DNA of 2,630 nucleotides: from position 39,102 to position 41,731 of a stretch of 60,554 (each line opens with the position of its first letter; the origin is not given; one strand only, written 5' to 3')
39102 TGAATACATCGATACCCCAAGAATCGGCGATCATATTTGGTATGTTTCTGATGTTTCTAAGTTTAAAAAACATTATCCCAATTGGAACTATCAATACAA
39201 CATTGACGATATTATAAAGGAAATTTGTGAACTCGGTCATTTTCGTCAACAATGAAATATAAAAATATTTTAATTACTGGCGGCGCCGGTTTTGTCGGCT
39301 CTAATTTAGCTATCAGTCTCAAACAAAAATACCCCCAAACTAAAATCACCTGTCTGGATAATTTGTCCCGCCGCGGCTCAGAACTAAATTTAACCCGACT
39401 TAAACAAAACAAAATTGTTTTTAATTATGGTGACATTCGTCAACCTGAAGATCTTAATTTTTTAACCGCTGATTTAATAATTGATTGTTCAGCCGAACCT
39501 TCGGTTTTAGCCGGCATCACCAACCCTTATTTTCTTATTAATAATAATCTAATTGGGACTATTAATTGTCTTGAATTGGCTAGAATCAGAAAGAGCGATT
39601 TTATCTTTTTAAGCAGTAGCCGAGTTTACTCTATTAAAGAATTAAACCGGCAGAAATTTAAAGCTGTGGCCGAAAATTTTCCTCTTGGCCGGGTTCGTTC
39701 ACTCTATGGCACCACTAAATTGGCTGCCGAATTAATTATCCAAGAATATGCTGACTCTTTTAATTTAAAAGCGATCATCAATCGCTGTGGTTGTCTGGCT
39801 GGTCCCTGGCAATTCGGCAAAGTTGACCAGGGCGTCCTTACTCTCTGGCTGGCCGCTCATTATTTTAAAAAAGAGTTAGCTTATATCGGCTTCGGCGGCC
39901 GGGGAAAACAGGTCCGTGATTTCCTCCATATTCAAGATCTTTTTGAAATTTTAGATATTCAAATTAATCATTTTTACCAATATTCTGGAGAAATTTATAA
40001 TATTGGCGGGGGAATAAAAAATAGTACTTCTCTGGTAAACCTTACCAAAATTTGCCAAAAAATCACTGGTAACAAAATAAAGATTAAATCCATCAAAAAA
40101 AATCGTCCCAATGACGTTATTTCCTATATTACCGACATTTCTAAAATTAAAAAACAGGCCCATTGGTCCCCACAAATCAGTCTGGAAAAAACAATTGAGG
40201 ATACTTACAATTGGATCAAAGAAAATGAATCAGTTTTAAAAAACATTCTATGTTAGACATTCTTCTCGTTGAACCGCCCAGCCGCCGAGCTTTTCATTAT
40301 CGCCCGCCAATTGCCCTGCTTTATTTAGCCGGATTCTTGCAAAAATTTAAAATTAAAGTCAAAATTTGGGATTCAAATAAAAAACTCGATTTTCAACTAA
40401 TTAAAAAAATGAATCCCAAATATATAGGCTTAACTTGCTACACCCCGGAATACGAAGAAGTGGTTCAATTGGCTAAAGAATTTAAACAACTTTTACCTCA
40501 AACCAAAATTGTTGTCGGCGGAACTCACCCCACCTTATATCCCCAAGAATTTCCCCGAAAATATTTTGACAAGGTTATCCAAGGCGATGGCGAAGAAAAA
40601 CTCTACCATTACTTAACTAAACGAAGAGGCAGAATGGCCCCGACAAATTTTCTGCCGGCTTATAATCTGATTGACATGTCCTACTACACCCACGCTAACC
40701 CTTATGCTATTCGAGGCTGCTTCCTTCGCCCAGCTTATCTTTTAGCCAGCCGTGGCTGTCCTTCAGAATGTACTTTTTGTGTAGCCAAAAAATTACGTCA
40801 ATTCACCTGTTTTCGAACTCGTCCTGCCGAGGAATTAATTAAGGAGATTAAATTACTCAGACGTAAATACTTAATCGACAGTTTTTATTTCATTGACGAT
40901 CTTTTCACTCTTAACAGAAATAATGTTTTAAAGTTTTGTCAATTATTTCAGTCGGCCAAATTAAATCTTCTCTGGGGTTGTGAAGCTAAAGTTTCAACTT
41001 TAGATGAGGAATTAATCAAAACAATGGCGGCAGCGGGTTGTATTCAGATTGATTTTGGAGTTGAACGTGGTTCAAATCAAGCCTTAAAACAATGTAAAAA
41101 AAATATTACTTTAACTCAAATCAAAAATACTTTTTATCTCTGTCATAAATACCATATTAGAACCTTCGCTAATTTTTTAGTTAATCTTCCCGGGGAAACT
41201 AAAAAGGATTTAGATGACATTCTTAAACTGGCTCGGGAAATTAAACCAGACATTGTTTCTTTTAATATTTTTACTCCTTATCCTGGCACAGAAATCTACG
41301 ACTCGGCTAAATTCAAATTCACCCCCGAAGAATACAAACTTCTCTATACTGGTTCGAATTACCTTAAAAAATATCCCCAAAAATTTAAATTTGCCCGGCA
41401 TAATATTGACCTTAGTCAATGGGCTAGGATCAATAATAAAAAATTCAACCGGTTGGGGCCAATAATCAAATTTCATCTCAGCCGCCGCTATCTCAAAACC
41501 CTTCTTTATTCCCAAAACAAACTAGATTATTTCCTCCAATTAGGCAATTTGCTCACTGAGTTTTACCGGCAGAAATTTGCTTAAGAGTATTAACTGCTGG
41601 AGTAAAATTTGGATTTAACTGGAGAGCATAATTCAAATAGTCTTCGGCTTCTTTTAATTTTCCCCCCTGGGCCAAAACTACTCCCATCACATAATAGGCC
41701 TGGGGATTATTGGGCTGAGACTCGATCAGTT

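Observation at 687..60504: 60-kb glycosylation super-locus dominated by GT-C membrane transferases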

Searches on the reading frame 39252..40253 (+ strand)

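Call 6: search_protein_families(library=pfam, proteins=[window:39252-40253:+], max_evalue=0.01)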
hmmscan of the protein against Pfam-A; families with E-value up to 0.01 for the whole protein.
window:39252-40253:+ (334 aa): 6 families
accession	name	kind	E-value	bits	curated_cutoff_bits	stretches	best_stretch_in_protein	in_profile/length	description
PF01370.27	Epimerase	-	2.7e-39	135.5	20.9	1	6-252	1-240/240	NAD dependent epimerase/dehydratase family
PF16363.11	GDP_Man_Dehyd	-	2.6e-37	129.5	27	1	7-318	1-332/332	GDP-mannose 4,6 dehydratase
PF07993.18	NAD_binding_4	-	4.8e-12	46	20.1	1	8-196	1-221/258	Male sterility protein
PF02719.21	Polysacc_synt_2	-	2.5e-07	30.6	20.2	1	6-122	1-128/293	Polysaccharide biosynthesis protein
PF01073.25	3Beta_HSD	-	4.3e-07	29.7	22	1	7-175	1-168/280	3-beta hydroxysteroid dehydrogenase/isomerase family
PF04321.23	RmlD_sub_bind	-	2.9e-06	27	27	1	5-169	2-142/287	RmlD substrate binding domain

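Call 46: search_protein_families(library=ncbifam, proteins=[window:39252-40253:+], max_evalue=0.00001)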
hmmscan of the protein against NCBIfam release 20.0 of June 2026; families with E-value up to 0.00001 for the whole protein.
window:39252-40253:+ (334 aa): 16 families
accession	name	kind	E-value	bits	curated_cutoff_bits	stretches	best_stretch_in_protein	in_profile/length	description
TIGR01181.1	dTDP_gluc_dehyt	equivalog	5.2e-45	153.9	365.1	1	5-331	1-320/321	dTDP-glucose 4,6-dehydratase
TIGR01179.1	galE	equivalog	3.9e-37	127.8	262.3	1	5-326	1-329/332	UDP-glucose 4-epimerase GalE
NF007956.0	PRK10675.1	subfamily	7.5e-24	84.5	394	1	5-324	2-331/338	UDP-glucose 4-epimerase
NF007490.0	PRK10084.1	subfamily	1.3e-22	80.3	649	1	5-332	2-344/361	dTDP-glucose 4,6-dehydratase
TIGR02197.1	heptose_epim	equivalog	2.2e-22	79.7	274.6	1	6-324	1-315/316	ADP-glyceromanno-heptose 6-epimerase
NF007582.0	PRK10217.1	equivalog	2.2e-22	79.6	698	1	4-332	2-341/355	dTDP-glucose 4,6-dehydratase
TIGR02622.1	CDP_4_6_dhtase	equivalog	9.8e-20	71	278.45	1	3-172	4-174/352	CDP-glucose 4,6-dehydratase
TIGR04180.1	EDH_00030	hypoth_equivalog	5.8e-18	65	475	1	6-309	1-296/297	NAD-dependent 4,6-dehydratase LegB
NF011728.1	PRK15181.1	equivalog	3.3e-15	56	760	1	4-329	16-344/348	Vi polysaccharide biosynthesis UDP-N-acetylglucosaminuronic acid C-4 epimerase TviC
NF047922.1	GDPFucSynFcl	equivalog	1.9e-14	53.9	500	1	4-326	3-305/308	GDP-L-fucose synthase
TIGR01746.1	Thioester-redct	subfamily_domain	3.5e-11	43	213.35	1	5-191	1-204/371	thioester reductase domain-containing protein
NF008872.0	PRK11908.1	equivalog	3.8e-08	32.8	294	1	4-325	2-338/349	bifunctional UDP-4-keto-pentose/UDP-xylose synthase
TIGR01472.1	gmd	equivalog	1.4e-07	31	415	0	6-175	3-178/342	GDP-mannose 4,6-dehydratase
NF043036.1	ErythonDh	equivalog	1.5e-07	31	325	1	5-167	2-164/321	D-erythronate dehydrogenase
TIGR03589.1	PseB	equivalog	6.4e-07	28.6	407.75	1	3-110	4-112/324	UDP-N-acetylglucosamine 4,6-dehydratase (inverting)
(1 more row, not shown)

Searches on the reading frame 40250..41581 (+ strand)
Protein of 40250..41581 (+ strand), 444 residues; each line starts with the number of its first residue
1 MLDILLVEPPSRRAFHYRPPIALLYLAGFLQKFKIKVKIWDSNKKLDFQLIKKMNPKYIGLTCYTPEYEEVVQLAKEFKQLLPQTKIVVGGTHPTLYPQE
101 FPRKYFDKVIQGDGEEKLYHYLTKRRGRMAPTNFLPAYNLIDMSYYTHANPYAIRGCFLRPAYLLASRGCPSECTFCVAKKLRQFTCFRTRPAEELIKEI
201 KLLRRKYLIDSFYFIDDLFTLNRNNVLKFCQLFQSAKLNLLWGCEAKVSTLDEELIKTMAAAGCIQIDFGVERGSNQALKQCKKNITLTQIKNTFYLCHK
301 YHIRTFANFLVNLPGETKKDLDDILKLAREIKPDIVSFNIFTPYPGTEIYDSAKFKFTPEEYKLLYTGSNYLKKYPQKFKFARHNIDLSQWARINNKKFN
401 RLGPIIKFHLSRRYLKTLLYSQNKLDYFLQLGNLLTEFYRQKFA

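Call 6: search_protein_families(library=pfam, proteins=[window:40250-41581:+], max_evalue=0.01)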
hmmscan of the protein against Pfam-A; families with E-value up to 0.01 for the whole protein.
window:40250-41581:+ (444 aa): 2 families
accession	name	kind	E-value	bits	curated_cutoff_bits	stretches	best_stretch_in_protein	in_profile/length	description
PF04055.27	Radical_SAM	-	4e-23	82.8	29.5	1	167-328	4-166/166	Radical SAM superfamily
PF02310.24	B12-binding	-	1.7e-18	67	32.1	1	19-118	13-117/121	B12 binding domain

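Call 46: search_protein_families(library=ncbifam, proteins=[window:40250-41581:+], max_evalue=0.00001)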
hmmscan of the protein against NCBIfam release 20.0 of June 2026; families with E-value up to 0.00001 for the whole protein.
window:40250-41581:+ (444 aa): 26 families (the best 25 are shown)
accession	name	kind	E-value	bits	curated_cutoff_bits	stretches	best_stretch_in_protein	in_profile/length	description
NF050148.1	rSAM_ApyD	equivalog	3.3e-41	141.4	750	1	51-355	70-395/645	RiPP biosynthesis radical SAM protein ApyD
TIGR03471.1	HpnJ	equivalog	1.4e-38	133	577.6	1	159-354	193-388/472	hopanoid biosynthesis associated radical SAM protein HpnJ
TIGR02026.1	BchE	equivalog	3.3e-36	125.2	481.35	1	159-356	192-390/497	magnesium-protoporphyrin IX monomethyl ester anaerobic oxidative cyclase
NF038361.1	rSAM_Sden_1168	equivalog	4.3e-31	108.1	575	1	135-353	255-473/560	Sden_1168 family B12-binding radical SAM P-methyltransferase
NF033070.1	rSAM_AprD4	equivalog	9.8e-29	100.5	500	1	133-353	173-390/456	AprD4 family radical SAM diol-dehydratase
TIGR04479.1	bcpD_PhpK_rSAM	subfamily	8.2e-27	93.7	600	1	162-362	242-441/504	PhpK family radical SAM P-methyltransferase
TIGR04385.1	B12_rSAM_cofa1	equivalog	6.5e-24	84.9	450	1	78-328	93-361/438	B12 lower ligand biosynthesis radical SAM protein BzaD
TIGR04072.2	rSAM_ladder_B12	equivalog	1.3e-23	83.4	360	1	69-353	84-372/443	lipid biosynthesis B12-binding/radical SAM protein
TIGR04013.1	B12_SAM_MJ_1487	hypoth_equivalog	2.7e-23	82.4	251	2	40-205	27-194/382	TIGR04013 family B12-binding domain/radical SAM domain-containing protein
TIGR03975.1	rSAM_ocin_1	subfamily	1.7e-22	79.7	281.85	1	145-331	245-430/606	RiPP maturation radical SAM C-methyltransferase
TIGR04014.1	B12_SAM_MJ_0865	equivalog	2.8e-21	75.8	360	1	162-366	161-369/434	methyl-coenzyme M reductase glutamine C-methyltransferase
TIGR04367.1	HpnR_B12_rSAM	equivalog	5e-21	74.8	650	1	165-365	190-385/490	hopanoid C-3 methylase HpnR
TIGR04295.1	B12_rSAM_oligo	hypoth_equivalog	1.7e-19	69.8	400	1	162-375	201-404/422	TIGR04295 family B12-binding domain-containing radical SAM protein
TIGR00089.1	TIGR00089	subfamily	1.4e-12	47.1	251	0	247-352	230-339/429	MiaB/RimO family radical SAM methylthiotransferase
TIGR04190.1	B12_SAM_Ta0216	equivalog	4.9e-11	41.9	500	0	10-126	28-154/554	TIGR04190 family B12-binding domain/radical SAM domain protein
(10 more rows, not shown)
